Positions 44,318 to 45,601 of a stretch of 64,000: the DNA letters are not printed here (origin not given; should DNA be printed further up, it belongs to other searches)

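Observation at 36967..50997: Candidate uncharacterised nitrogen-compound catabolic island (orphan MttB homolog, DapF-like epimerase, isochorismatase-like amidase, carbamoyltransferase, carbamate kinase, class-III aminotransferase, opine/peptide-type ABC parts)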

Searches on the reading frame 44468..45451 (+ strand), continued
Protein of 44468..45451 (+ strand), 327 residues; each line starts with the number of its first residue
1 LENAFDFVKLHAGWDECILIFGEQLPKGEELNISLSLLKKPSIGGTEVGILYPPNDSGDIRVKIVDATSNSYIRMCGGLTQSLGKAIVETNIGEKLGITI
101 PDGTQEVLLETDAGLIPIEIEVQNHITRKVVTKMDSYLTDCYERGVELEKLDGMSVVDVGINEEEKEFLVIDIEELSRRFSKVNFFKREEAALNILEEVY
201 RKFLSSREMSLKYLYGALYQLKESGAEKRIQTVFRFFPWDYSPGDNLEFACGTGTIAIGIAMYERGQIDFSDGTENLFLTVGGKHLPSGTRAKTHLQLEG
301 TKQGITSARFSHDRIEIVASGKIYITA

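Call 39: search_protein_families(library=pfam, proteins=[L045:8688-9998:+, L046:10984-12489:-, L016:10971-11687:+, L030:110-502:+, L028:171-1766:+, L020:11667-13229:+, L041:9922-11751:+, L026:10225-11724:-, L026:11996-13213:+, L037:8369-9736:+], max_evalue=0.0001)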
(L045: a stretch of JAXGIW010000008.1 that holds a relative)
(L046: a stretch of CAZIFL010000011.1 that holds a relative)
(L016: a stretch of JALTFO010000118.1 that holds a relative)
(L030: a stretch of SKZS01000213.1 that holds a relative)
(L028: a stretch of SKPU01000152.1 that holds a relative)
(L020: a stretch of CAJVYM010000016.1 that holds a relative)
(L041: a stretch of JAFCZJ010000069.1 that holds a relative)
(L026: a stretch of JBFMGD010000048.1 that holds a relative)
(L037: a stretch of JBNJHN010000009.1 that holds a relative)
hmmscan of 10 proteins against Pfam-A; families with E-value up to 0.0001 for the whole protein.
L045:8688-9998:+ (436 aa): 2 families
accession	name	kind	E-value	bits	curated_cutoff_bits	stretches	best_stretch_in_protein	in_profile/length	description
PF16653.10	Sacchrp_dh_C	-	1.1e-52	180.3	31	1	164-421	1-265/265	Saccharopine dehydrogenase C-terminal domain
PF03435.24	Sacchrp_dh_NADP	-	6.6e-14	52.8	25.1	1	29-160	1-129/129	Saccharopine dehydrogenase NADP binding domain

L046:10984-12489:- (501 aa): 0 families

L016:10971-11687:+ (238 aa): 1 family
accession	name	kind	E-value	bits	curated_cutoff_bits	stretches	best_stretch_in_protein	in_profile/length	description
PF01177.27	Asp_Glu_race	-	4.3e-11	43.4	31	1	65-228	54-205/211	Asp/Glu/Hydantoin racemase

L030:110-502:+ (130 aa): 2 families
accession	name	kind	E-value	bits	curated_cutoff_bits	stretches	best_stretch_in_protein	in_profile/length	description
PF02943.20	FeThRed_B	-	2.2e-08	34.5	22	1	63-130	5-81/106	Ferredoxin thioredoxin reductase catalytic beta chain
PF21344.3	Zn_ribbon_LysW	-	2e-06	27.7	27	1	13-50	3-40/46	Alpha-aminoadipate carrier protein LysW-like, globular domain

L028:171-1766:+ (531 aa): 6 families
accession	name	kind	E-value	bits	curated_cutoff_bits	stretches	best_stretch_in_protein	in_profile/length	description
PF02826.25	2-Hacid_dh_C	-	4e-64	215.7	25.1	1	104-278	1-178/178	D-isomer specific 2-hydroxyacid dehydrogenase, NAD binding domain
PF00389.36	2-Hacid_dh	-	1.8e-41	141.4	24.6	1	3-310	1-134/134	D-isomer specific 2-hydroxyacid dehydrogenase, catalytic domain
PF19304.4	PGDH_inter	-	2.1e-29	102.5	27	1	322-438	2-118/119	D-3-phosphoglycerate dehydrogenase intervening domain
PF01842.31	ACT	-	3.2e-11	43.2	27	1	451-511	2-63/66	ACT domain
PF22629.2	ACT_AHAS_ss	-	1.2e-08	35.4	27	1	455-510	4-60/67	AHAS small subunit-like ACT domain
PF03446.21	NAD_binding_2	-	5.9e-05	23.6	21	0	141-246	2-111/161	NAD binding domain of 6-phosphogluconate dehydrogenase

L020:11667-13229:+ (520 aa): 2 families
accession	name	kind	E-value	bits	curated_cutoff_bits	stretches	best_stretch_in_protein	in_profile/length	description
PF07969.17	Amidohydro_3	-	4.8e-101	340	29.7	1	56-517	1-472/472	Amidohydrolase family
PF01979.26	Amidohydro_1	-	8.2e-21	75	25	1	313-516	134-345/345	Amidohydrolase family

L041:9922-11751:+ (609 aa): 13 families
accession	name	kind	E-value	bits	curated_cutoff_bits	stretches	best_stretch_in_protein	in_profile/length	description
PF00005.33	ABC_tran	-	1.7e-49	168.3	25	2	21-157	2-137/137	ABC transporter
PF13304.12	AAA_21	-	5.7e-20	73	27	0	380-478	220-304/304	AAA domain, putative AbiEii toxin, Type IV TA system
PF16326.10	ABC_tran_CTD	-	2.7e-12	47.2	32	1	533-601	1-69/69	ABC transporter C-terminal domain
PF02463.25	SMC_N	-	7.3e-10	39.1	40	0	326-343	28-45/220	RecF/RecN/SMC N terminal domain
PF13476.12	AAA_23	-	1.3e-06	29.6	27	0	22-48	14-37/201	AAA domain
PF00004.35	AAA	-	1.5e-06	29.1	21.2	0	327-355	3-31/131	ATPase family associated with various cellular activities (AAA)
PF13401.12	AAA_22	-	1.6e-06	28.9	27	0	327-358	10-33/130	AAA domain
PF24389.1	ORC-CDC6-like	-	9.6e-06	25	27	0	28-64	30-66/571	ORC-CDC6-like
PF13191.12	AAA_16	-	1.3e-05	26.3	32.6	0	327-385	29-87/167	AAA ATPase domain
PF03193.22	RsgA_GTPase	-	1.3e-05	25.5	30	0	326-357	110-141/174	RsgA GTPase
PF05729.18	NACHT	-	5.9e-05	23.4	26.7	0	33-113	3-84/167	NACHT domain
PF13175.12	AAA_15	-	5.9e-05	23.3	32.1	0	327-342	28-43/374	AAA ATPase domain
PF03215.21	Rad17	-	7.3e-05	23.2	23.8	0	326-359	49-82/186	Rad17 P-loop domain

L026:10225-11724:- (499 aa): 3 families
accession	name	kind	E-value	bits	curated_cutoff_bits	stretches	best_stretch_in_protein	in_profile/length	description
PF00291.31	PALP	-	9.5e-18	65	35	1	100-346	24-249/295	Pyridoxal-phosphate dependent enzyme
PF14821.11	Thr_synth_N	-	3.8e-15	56.2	25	1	6-80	1-79/79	Threonine synthase N terminus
PF24857.1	THR4_C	-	1e-05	26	27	1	402-441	1-41/85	Threonine synthase, C-terminal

L026:11996-13213:+ (405 aa): 2 families
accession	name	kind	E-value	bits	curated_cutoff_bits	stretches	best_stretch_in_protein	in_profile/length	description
PF10143.14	PhosphMutase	-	2.2e-61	207.1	21.5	1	37-207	1-170/170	2,3-bisphosphoglycerate-independent phosphoglycerate mutase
PF01676.23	Metalloenzyme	-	1.2e-36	126.9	24.3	1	1-370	1-224/252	Metalloenzyme superfamily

L037:8369-9736:+ (455 aa): 1 family
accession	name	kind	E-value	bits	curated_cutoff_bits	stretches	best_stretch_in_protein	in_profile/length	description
PF04519.19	Bactofilin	-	4.9e-10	40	27.9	0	66-129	4-65/98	Polymer-forming cytoskeletal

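Call 48: predict_structure(alignment_id=A1)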
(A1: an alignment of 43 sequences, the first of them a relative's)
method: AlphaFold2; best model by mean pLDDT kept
length: 327 residues; sequences in the alignment: 43
mean_pLDDT: 94.3   pTM: 0.93
mean pLDDT of the five models: 94.3, 93.1, 93.1, 91.9, 89.7
residues with pLDDT >= 90: 281; 70-90: 43; 50-70: 3; < 50: 0
segments of 3 or more residues with pLDDT < 50: none
pLDDT, mean of each block of 10 residues (from residue 1): 86 97 94 94 94 92 97 97 98 94 97 97 97 97 96 96 93 96 93 97 96 97 92 93 82 98 95 91 89 97 94 97 82
secondary structure, 60 per line:
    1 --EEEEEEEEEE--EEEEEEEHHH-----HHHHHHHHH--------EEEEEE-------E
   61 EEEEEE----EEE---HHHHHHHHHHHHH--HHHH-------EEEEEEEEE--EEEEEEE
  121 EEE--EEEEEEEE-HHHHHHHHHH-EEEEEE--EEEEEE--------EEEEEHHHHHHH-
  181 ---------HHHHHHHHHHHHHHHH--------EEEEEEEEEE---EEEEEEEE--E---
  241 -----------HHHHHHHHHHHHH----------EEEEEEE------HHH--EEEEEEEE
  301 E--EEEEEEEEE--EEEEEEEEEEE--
elements in order: E3-12 E15-21 H30-38 E47-52 E60-66 E71-73 H77-89 H92-95 E103-111 E114-123 E126-133 H135-144 E146-151 E154-159 E168-172 H173-179 H190-205 E214-223 E227-234 H252-264 E275-281 E293-301 E304-312 E315-325

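Call 51: fold_search(model_id=the predicted structure, library=pdb)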
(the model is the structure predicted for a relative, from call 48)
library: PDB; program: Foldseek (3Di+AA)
matches with E <= 10: 926; with E <= 0.001: 93
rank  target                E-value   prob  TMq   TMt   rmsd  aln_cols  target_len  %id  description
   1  6r76_A                7.8e-16  1.00  0.63  0.60   5.4       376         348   15  Crystal structure of trans-3-Hydroxy-L-proline dehydratase from Thermococcus litoralis - open conformation (released 2019-07-03)
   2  4k7g_D                1.1e-15  1.00  0.65  0.61   4.9       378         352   16  Crystal structure of a 3-hydroxyproline dehydratse from agrobacterium vitis, target efi-506470, with bound pyrrole 2-c (released 2013-05-01)
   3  6r76_C                1.1e-15  1.00  0.64  0.61   5.5       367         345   17  Crystal structure of trans-3-Hydroxy-L-proline dehydratase from Thermococcus litoralis - open conformation (released 2019-07-03)
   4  6r76_B                1.7e-15  1.00  0.65  0.63   5.4       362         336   16  Crystal structure of trans-3-Hydroxy-L-proline dehydratase from Thermococcus litoralis - open conformation (released 2019-07-03)
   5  4k7g_B                3.6e-15  1.00  0.64  0.63   5.3       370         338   16  Crystal structure of a 3-hydroxyproline dehydratse from agrobacterium vitis, target efi-506470, with bound pyrrole 2-c (released 2013-05-01)
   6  6r76_D                4.8e-15  1.00  0.62  0.60   5.8       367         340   15  Crystal structure of trans-3-Hydroxy-L-proline dehydratase from Thermococcus litoralis - open conformation (released 2019-07-03)
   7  8qzy_A                4.8e-15  1.00  0.56  0.65   6.2       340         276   16  Structural and biochemical characterization of diaminopimelate epimerase from Pseudomonas aeruginosa (released 2024-11-06)
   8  4lb0_B                5.7e-15  1.00  0.63  0.60   5.3       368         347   15  Crystal structure of a hydroxyproline epimerase from agrobacterium vitis, target efi-506420, with bound trans-4-oh-l-p (released 2013-07-17)
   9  6hjg_A                5.7e-15  1.00  0.62  0.58   5.6       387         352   14  Trypanosoma cruzi proline racemase in complex with inhibitor OxoPA (released 2018-11-07)
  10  1w61_A                6.8e-15  1.00  0.63  0.59   5.6       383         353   14  proline racemase in complex with 2 molecules of pyrrole-2-carboxylic acid (holo form) (released 2006-02-03)
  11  6hje_A                6.8e-15  1.00  0.63  0.58   6.1       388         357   14  Trypanosoma cruzi proline racemase in complex with inhibitor NG-P27 (released 2018-11-07)
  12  6j7c                  7.2e-15  1.00  0.64  0.63   5.6       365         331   14  Crystal structure of proline racemase-like protein from Thermococcus litoralis in complex with proline (released 2019-02-27)
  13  2otn_B                9.1e-15  1.00  0.50  0.55   7.4       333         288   15  Crystal structure of the catalytically active form of diaminopimelate epimerase from Bacillus anthracis (released 2008-03-04)
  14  1w61_B                1.0e-14  1.00  0.63  0.59   5.8       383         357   14  proline racemase in complex with 2 molecules of pyrrole-2-carboxylic acid (holo form) (released 2006-02-03)
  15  2otn_A                1.1e-14  1.00  0.58  0.64   6.1       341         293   16  Crystal structure of the catalytically active form of diaminopimelate epimerase from Bacillus anthracis (released 2008-03-04)
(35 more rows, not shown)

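Call 62: search_protein_families(library=ncbifam, proteins=[L006:6950-8032:+, L006:5902-6873:+, L006:868-2253:+], max_evalue=1e-10)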
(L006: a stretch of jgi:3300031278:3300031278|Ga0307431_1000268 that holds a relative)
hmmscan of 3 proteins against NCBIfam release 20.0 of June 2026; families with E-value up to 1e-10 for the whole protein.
L006:6950-8032:+ (360 aa): 5 families
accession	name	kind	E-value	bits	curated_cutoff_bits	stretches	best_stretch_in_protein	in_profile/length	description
NF040650.1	sulfolac_dhydr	equivalog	4.4e-86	289.1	500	1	10-353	7-337/339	L-sulfolactate dehydrogenase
NF011599.0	PRK15025.1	equivalog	7.7e-64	216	356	1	8-343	5-332/349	ureidoglycolate dehydrogenase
TIGR03175.1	AllD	equivalog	2.1e-60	204.7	496.2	1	9-341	6-330/349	ureidoglycolate dehydrogenase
NF007504.0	PRK10098.1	equivalog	2.2e-60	204.3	336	1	7-352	8-347/360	malate/lactate/ureidoglycolate dehydrogenase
NF009750.0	PRK13260.1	equivalog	1e-45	156.3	316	1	8-341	5-328/332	3-dehydro-L-gulonate 2-dehydrogenase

L006:5902-6873:+ (323 aa): 19 families
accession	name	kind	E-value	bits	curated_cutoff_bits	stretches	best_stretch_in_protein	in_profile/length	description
TIGR01327.1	PGDH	equivalog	1.3e-59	202.4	454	1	20-321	7-311/525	phosphoglycerate dehydrogenase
NF009714.1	PRK13243.1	equivalog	1.1e-56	192.5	455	1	39-322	34-324/332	glyoxylate reductase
NF005069.0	PRK06487.1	equivalog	5.4e-47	160.4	448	1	39-319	37-318/320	2-hydroxyacid dehydrogenase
NF005750.0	PRK07574.1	equivalog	3e-41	141.8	329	1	56-316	99-361/386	NAD-dependent formate dehydrogenase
NF006263.0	PRK08410.1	equivalog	1.1e-40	139.9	389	1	39-308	31-304/311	D-2-hydroxyacid dehydrogenase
NF005387.0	PRK06932.1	equivalog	3.2e-38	131.5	492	1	41-307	35-306/314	2-hydroxyacid dehydrogenase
NF011938.0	PRK15409.1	equivalog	1e-35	123.3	492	1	50-321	45-319/324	glyoxylate/hydroxypyruvate reductase GhrB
NF008759.0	PRK11790.1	equivalog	4.4e-35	121.2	404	1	40-301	44-307/410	phosphoglycerate dehydrogenase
NF000492.1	vanH_gen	exception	5.4e-34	117.7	540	1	48-308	40-308/312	D-lactate dehydrogenase VanH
NF005027.0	PRK06436.1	equivalog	3.6e-31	108.4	261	1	71-322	49-290/303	2-hydroxyacid dehydrogenase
NF006374.0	PRK08605.1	subfamily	1.1e-30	106.9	356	1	59-313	55-324/332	D-lactate dehydrogenase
NF009127.0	PRK12480.1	equivalog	7.5e-28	97.5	579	1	73-310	71-319/330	D-lactate dehydrogenase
NF001309.0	PRK00257.1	equivalog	2.5e-26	92.5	434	1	148-313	116-280/379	4-phosphoerythronate dehydrogenase PdxB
NF041369.1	Dhydh_Halo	equivalog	5e-26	91.6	400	1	43-319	27-303/305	D-2-hydroxyacid dehydrogenase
NF000371.1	vanH_Agroup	exception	1.5e-24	86.8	700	1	72-308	72-313/322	VanH-A/VanH-Pt family D-lactate dehydrogenase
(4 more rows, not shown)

L006:868-2253:+ (461 aa): 0 families

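Call 65: find_encoding_contigs(protein=P0124, flank=10000, max_places=1)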
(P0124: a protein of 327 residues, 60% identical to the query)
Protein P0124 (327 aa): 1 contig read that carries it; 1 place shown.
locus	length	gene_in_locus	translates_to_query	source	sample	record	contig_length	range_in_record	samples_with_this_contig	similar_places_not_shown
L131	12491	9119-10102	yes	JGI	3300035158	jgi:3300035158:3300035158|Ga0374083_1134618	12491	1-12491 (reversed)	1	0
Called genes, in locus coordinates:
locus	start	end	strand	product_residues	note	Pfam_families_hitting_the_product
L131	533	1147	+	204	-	PF00392:GntR, PF07729:FCD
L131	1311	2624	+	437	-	PF00202:Aminotran_3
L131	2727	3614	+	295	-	PF19300:BPD_transp_1_N, PF00528:BPD_transp_1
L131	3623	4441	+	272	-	PF12911:OppC_N, PF00528:BPD_transp_1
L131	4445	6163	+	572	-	PF00496:SBP_bac_5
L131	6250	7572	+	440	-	PF01546:Peptidase_M20, PF07687:M20_dimer (faint)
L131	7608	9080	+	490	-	PF06253:MTTB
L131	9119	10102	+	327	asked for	-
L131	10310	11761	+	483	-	PF06253:MTTB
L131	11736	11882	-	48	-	-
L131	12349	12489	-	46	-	?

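Call 66: find_encoding_contigs(protein=P0125, flank=10000, max_places=1)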
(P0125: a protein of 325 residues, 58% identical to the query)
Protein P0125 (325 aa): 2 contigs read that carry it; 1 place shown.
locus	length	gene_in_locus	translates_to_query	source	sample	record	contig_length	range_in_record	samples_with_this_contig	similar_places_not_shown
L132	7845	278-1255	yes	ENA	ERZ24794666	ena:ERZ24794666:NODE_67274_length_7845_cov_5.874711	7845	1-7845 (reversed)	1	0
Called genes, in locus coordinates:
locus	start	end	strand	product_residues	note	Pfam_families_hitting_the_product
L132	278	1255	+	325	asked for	-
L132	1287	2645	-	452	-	PF02844:GARS_N, PF01071:GARS_A, PF02222:ATP-grasp (weak), PF02843:GARS_C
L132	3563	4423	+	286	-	PF05036:SPOR (faint)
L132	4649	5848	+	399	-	PF02441:Flavoprotein, PF04127:DFP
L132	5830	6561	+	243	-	PF03167:UDG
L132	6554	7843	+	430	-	?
